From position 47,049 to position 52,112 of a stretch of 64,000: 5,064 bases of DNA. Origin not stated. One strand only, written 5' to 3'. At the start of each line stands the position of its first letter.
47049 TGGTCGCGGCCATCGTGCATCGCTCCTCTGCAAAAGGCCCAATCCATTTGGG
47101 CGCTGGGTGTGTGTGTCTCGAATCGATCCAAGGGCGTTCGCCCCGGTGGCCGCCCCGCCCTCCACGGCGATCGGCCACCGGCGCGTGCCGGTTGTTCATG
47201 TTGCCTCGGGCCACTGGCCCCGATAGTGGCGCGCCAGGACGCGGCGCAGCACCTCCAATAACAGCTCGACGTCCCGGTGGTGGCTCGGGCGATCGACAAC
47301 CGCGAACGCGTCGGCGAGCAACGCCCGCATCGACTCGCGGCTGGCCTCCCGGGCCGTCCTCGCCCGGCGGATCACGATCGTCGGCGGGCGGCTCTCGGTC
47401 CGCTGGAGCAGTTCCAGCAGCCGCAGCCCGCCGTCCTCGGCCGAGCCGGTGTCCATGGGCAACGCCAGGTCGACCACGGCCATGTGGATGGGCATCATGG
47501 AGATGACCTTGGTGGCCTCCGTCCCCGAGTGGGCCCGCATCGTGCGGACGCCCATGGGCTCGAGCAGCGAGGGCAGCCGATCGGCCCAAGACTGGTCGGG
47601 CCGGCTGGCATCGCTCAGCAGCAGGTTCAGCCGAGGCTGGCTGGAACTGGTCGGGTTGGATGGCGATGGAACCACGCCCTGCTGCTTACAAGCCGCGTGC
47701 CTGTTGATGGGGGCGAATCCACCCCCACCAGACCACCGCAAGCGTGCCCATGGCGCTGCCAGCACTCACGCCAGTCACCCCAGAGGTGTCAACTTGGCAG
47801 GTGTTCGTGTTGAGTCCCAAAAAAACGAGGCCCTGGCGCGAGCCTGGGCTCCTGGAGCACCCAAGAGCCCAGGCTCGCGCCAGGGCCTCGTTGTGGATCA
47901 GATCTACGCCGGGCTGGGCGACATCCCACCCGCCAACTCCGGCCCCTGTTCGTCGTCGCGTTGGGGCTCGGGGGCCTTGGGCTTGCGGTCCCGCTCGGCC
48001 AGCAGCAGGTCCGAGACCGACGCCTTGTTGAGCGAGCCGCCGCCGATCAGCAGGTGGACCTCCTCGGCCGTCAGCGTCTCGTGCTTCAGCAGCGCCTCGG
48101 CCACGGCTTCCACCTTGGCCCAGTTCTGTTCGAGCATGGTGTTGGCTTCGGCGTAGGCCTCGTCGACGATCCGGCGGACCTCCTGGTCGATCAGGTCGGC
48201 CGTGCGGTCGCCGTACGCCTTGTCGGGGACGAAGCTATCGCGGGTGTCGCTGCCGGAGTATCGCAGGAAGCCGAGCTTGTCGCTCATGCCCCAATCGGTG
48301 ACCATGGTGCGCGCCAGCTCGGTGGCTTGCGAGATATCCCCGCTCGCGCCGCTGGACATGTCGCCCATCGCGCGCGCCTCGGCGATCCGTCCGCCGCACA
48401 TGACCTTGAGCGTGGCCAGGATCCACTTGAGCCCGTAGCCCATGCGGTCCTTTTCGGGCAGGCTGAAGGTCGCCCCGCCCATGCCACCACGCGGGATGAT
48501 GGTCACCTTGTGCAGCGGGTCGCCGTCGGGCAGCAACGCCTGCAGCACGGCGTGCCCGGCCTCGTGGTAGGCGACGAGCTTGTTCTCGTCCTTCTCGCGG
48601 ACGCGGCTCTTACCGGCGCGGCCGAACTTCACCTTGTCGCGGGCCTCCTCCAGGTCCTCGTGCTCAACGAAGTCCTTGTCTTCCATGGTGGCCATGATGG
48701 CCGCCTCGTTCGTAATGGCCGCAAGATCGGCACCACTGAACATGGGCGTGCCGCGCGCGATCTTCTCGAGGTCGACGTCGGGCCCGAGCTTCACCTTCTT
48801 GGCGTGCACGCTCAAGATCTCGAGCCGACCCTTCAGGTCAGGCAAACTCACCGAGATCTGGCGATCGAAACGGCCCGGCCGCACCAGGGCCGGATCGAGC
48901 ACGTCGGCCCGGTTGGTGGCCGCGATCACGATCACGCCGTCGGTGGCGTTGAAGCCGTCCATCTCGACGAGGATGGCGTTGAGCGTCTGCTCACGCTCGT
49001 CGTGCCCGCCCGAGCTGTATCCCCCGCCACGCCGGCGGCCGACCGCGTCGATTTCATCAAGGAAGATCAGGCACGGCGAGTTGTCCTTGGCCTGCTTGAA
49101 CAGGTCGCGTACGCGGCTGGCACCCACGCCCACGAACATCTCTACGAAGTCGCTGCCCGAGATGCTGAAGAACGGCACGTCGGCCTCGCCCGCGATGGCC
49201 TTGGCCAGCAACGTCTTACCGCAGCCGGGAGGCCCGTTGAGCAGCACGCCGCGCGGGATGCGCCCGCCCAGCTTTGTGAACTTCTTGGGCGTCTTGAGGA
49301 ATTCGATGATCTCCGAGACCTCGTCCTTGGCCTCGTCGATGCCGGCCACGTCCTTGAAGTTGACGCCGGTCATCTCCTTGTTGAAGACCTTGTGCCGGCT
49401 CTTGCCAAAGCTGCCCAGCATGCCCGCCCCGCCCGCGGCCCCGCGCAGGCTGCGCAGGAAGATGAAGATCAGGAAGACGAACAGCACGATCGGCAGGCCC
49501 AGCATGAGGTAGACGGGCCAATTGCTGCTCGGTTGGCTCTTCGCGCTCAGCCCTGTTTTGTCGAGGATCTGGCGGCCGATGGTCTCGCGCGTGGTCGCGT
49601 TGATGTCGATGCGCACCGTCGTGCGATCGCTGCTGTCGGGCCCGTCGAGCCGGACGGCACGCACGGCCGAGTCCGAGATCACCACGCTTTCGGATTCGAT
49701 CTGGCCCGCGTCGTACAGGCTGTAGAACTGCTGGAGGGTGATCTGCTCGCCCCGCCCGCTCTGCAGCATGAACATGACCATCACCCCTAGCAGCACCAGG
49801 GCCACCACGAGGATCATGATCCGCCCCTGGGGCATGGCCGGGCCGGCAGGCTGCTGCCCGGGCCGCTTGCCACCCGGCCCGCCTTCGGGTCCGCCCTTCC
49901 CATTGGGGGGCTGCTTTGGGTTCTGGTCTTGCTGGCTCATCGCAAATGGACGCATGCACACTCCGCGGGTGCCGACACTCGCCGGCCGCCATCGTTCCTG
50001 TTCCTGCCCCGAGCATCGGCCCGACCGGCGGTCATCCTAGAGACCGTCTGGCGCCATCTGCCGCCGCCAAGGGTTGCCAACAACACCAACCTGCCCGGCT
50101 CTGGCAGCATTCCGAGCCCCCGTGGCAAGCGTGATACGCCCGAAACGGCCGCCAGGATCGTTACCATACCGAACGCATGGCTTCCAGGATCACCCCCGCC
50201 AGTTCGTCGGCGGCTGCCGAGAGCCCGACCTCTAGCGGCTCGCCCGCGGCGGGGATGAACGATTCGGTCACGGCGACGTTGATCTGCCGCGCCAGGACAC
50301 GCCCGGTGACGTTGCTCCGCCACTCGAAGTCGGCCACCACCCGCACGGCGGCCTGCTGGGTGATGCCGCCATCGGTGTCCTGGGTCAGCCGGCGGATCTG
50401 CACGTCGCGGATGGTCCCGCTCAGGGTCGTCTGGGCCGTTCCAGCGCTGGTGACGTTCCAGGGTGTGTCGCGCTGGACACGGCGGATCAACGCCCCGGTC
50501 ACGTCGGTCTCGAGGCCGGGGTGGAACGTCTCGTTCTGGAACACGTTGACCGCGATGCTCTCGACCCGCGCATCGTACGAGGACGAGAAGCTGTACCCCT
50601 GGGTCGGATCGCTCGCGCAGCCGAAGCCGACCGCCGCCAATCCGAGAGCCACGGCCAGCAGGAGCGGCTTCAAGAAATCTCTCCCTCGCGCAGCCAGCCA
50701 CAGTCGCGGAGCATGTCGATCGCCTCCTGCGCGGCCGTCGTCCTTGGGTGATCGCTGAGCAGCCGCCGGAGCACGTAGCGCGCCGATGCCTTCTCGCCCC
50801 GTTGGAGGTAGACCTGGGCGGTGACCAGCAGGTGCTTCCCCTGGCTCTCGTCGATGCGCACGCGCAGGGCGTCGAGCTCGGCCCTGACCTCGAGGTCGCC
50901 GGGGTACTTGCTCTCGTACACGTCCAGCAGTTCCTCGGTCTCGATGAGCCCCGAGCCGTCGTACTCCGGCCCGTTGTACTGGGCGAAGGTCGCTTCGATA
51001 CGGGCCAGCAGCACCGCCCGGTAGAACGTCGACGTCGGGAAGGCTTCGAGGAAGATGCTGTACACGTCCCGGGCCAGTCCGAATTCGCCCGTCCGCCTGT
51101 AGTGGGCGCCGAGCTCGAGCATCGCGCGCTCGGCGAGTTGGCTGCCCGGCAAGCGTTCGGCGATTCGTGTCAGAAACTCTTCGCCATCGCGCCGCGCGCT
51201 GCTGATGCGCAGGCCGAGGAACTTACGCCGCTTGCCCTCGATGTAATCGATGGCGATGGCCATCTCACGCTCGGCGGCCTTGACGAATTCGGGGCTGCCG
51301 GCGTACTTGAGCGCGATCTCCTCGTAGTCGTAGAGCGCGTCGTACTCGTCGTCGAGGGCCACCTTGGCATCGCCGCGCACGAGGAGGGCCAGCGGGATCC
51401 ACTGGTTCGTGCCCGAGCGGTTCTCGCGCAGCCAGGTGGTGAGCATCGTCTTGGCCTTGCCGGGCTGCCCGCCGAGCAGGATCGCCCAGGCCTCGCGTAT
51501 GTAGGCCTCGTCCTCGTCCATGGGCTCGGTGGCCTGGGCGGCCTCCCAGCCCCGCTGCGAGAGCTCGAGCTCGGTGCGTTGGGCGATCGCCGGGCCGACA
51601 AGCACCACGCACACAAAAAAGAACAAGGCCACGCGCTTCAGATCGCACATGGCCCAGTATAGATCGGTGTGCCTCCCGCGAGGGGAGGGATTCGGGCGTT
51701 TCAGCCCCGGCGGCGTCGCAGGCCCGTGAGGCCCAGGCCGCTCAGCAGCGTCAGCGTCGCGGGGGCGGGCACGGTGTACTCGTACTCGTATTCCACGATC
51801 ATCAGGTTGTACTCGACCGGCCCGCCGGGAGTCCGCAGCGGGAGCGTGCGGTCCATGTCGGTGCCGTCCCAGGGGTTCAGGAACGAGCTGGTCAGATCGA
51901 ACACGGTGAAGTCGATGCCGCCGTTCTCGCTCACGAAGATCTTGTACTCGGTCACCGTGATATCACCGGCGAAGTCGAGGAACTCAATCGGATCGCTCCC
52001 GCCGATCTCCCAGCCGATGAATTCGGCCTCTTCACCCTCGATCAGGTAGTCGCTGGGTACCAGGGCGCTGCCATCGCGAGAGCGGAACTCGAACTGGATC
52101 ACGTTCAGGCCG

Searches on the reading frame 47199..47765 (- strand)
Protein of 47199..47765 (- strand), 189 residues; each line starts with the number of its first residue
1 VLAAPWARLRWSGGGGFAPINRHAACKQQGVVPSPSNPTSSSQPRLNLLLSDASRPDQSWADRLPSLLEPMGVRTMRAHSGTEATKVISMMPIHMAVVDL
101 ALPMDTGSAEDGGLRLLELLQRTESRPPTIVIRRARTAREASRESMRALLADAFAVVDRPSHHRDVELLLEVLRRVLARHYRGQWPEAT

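Call 55: search_protein_families(library=pfam, proteins=[window:47199-47765:-], max_evalue=0.001)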
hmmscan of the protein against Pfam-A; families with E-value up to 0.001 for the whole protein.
window:47199-47765:- (189 aa): 1 family
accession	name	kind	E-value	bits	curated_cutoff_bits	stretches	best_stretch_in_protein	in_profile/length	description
PF00072.30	Response_reg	-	1.9e-05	25.2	30.2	1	61-165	11-105/111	Response regulator receiver domain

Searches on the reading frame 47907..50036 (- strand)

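Call 55: search_protein_families(library=pfam, proteins=[window:47907-50036:-], max_evalue=0.001)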
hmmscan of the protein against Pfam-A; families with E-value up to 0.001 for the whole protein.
window:47907-50036:- (710 aa): 8 families
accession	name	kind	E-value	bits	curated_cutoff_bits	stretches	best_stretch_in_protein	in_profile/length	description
PF01434.24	Peptidase_M41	-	7.2e-59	199.3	29.9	1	479-661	2-189/191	Peptidase family M41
PF00004.35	AAA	-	2.4e-45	154.6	21.2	1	264-397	1-130/131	ATPase family associated with various cellular activities (AAA)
PF17862.7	AAA_lid_3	-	1.1e-12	47.7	27.2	1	420-464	1-45/45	AAA+ lid domain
PF06480.20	FtsH_ext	-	1.5e-05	25.6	25.5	1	73-119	2-49/103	FtsH Extracellular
PF06068.19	TIP49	-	3.3e-05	23.7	23.8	1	236-297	32-88/347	TIP49 P-loop domain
PF07728.20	AAA_5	-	4.9e-05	23.8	22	0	263-385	1-136/139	AAA domain (dynein-related subfamily)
PF23902.1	AAA_lid_PRS2_C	-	0.00018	22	34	1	403-469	3-70/73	PRS2 AAA+ lid C-terminal domain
PF05496.18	RuvB_N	-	0.00084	19.6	27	0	262-295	34-67/159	Holliday junction DNA helicase RuvB P-loop domain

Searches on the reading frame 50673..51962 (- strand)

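Call 55: search_protein_families(library=pfam, proteins=[window:50673-51962:-], max_evalue=0.001)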
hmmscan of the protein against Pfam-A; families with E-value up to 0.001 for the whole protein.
window:50673-51962:- (430 aa): 2 families
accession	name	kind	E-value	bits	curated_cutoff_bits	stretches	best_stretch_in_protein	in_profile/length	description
PF13428.12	TPR_14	-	8.3e-08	32.6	23.5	0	379-413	5-39/44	Tetratricopeptide repeat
PF13174.12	TPR_6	-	9.7e-07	29.5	26.3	0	381-407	6-32/33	Tetratricopeptide repeat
